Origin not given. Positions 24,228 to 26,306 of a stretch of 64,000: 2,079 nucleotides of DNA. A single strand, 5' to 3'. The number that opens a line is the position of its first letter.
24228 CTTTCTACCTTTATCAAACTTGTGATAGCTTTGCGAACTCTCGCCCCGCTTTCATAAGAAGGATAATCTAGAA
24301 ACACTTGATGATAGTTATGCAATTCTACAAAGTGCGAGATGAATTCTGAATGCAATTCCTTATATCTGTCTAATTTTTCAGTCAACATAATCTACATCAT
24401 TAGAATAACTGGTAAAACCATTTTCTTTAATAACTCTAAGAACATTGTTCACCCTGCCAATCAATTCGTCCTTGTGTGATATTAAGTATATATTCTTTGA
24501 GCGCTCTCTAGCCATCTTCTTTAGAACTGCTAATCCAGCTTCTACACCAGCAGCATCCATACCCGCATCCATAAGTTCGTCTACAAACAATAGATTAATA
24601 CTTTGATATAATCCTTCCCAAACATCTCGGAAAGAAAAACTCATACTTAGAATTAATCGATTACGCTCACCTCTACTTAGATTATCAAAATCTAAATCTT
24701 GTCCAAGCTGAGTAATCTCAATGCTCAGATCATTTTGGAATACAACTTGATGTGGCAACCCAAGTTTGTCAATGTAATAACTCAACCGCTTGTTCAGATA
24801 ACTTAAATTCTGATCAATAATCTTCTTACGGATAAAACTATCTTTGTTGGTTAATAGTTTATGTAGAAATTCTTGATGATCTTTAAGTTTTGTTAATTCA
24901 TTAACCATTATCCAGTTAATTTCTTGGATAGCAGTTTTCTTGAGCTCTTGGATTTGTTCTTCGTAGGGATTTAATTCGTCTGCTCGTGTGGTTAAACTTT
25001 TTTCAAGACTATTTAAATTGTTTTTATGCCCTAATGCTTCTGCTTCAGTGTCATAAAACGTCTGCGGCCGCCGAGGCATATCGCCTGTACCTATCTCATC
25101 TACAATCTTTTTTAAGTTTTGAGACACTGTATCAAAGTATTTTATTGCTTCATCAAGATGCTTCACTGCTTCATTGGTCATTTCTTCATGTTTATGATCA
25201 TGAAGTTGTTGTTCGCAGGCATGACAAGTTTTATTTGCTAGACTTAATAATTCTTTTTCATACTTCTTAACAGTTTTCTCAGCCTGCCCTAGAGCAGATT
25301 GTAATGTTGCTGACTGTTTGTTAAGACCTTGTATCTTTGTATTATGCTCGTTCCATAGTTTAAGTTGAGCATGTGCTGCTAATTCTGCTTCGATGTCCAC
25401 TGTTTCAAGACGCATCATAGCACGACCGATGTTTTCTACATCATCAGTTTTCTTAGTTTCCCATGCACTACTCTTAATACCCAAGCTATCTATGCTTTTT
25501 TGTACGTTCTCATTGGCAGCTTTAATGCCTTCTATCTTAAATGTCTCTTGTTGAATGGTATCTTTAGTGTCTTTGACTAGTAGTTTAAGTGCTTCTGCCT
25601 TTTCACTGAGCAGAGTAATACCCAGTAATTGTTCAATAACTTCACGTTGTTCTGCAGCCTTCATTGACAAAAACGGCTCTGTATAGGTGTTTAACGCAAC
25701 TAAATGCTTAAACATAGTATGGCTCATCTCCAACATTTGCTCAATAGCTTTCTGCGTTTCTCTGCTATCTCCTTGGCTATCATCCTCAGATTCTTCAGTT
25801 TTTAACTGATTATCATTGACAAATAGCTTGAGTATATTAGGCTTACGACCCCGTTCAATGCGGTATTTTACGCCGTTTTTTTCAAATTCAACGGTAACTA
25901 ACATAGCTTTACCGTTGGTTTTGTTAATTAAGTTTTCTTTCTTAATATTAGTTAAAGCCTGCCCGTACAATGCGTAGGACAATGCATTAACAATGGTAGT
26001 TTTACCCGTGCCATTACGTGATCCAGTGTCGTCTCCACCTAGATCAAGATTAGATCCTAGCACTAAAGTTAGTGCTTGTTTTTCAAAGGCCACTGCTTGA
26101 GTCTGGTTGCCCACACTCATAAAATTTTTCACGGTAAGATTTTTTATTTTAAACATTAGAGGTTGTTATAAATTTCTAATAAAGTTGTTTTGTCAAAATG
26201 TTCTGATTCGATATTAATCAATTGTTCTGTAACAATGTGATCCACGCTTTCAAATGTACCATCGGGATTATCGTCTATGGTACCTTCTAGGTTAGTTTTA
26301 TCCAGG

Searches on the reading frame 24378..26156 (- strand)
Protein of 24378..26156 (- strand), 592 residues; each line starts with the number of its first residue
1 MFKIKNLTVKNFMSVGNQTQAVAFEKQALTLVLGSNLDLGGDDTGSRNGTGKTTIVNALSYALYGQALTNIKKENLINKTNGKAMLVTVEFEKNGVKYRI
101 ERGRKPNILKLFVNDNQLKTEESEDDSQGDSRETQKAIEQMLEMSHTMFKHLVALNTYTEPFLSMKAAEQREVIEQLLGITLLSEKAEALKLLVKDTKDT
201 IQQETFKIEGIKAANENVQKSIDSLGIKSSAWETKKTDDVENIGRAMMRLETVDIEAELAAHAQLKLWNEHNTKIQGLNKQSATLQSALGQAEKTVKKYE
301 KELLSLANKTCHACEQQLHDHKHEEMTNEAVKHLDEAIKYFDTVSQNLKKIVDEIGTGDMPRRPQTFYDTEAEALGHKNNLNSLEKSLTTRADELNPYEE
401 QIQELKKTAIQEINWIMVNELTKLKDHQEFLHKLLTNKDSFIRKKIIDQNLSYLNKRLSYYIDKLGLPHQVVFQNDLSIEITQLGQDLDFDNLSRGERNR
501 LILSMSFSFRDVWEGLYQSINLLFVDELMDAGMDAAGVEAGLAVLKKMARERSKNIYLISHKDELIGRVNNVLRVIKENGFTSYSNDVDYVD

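Call 108: search_protein_families(library=pfam, proteins=[window:24378-26156:-], max_evalue=0.001)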
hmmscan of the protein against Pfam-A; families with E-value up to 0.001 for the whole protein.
window:24378-26156:- (592 aa): 2 families
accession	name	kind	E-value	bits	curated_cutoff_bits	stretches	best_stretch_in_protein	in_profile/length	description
PF13476.12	AAA_23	-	4.8e-10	40.8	27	1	7-220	2-195/201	AAA domain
PF02463.25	SMC_N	-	4.9e-09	36.4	40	1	189-580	94-217/220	RecF/RecN/SMC N terminal domain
